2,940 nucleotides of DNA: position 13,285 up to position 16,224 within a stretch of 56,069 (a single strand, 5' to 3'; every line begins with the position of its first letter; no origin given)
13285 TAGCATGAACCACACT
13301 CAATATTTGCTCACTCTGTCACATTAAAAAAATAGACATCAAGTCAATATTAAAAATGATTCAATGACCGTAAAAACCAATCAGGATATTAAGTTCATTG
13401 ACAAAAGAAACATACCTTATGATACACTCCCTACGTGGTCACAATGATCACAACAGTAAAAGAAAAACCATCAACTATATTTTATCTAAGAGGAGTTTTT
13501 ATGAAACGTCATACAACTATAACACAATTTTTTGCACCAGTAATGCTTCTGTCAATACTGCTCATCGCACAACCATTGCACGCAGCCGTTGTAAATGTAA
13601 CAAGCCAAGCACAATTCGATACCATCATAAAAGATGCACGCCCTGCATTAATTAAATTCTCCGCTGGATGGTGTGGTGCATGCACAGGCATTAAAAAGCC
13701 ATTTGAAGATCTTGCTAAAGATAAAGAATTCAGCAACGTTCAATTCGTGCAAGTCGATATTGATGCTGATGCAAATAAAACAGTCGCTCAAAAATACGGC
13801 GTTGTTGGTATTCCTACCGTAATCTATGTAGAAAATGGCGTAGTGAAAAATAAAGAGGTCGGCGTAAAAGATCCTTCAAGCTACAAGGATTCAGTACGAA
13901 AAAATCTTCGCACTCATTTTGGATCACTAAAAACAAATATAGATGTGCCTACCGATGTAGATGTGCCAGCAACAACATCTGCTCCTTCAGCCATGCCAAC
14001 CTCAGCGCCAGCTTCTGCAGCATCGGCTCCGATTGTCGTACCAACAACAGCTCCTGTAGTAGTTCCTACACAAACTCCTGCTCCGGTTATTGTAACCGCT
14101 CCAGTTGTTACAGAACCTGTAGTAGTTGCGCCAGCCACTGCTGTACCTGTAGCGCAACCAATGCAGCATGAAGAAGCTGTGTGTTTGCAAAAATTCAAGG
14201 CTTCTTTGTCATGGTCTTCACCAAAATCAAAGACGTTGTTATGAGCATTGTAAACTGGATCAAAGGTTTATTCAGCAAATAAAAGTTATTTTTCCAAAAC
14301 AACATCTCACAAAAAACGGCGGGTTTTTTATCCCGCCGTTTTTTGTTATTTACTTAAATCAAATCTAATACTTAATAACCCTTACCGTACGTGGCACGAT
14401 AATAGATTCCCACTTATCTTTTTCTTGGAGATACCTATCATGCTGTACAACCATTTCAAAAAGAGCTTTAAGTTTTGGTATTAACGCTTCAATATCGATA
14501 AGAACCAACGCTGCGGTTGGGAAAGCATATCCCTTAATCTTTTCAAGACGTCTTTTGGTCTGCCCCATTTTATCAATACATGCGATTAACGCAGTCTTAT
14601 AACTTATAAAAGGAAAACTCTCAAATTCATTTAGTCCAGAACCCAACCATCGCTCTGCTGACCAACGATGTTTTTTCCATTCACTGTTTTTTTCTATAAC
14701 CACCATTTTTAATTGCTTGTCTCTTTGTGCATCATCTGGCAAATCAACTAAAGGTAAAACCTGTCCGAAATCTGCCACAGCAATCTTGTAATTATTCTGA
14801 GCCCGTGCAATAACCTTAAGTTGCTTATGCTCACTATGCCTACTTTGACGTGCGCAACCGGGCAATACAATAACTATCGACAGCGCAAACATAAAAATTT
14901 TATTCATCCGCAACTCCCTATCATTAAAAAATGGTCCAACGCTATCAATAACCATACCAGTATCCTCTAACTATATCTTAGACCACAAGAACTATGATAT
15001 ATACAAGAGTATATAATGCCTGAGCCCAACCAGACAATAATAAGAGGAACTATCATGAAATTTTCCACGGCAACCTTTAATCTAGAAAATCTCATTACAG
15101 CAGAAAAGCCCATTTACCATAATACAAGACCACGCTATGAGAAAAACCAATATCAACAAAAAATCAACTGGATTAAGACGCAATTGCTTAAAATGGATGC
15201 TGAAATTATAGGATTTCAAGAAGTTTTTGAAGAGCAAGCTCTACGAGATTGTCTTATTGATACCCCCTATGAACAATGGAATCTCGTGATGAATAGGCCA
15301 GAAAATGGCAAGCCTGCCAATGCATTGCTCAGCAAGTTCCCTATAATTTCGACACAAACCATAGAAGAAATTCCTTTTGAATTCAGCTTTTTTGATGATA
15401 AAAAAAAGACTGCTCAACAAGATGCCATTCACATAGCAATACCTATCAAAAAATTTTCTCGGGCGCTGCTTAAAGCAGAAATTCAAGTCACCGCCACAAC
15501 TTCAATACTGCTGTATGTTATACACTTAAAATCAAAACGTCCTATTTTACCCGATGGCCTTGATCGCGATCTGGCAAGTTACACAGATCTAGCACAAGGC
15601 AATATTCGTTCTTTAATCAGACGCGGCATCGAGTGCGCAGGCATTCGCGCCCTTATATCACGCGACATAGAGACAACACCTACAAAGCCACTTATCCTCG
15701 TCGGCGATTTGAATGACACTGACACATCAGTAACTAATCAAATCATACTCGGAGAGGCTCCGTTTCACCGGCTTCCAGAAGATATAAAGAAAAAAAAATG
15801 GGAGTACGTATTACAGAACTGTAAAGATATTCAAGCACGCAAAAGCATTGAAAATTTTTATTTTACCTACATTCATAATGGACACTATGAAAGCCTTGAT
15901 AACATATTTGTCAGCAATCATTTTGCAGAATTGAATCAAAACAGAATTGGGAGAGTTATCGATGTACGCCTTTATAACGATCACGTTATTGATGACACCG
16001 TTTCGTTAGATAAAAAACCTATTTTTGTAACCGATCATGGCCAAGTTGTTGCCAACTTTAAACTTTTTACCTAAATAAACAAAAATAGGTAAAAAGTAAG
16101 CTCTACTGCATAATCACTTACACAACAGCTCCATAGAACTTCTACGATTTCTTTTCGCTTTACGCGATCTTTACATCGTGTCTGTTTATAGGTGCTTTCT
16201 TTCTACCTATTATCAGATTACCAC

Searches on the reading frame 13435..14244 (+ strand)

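Call 115: search_protein_families(library=pfam, proteins=[window:13435-14244:+], max_evalue=0.0001)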
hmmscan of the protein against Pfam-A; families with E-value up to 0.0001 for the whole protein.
window:13435-14244:+ (269 aa): 2 families
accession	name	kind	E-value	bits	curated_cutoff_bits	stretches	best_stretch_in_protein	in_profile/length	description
PF00085.26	Thioredoxin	-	7.2e-18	64.9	23.5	1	53-150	2-97/103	Thioredoxin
PF13098.12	Thioredoxin_2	-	1.4e-06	29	27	1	66-144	3-94/104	Thioredoxin-like domain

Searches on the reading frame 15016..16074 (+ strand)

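Call 115: search_protein_families(library=pfam, proteins=[window:15016-16074:+], max_evalue=0.0001)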
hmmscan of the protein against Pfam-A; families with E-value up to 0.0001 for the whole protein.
window:15016-16074:+ (352 aa): 1 family
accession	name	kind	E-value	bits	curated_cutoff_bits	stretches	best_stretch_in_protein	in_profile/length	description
PF03372.29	Exo_endo_phos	-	2.8e-09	37.5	24.5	1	20-305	2-208/225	Endonuclease/Exonuclease/phosphatase family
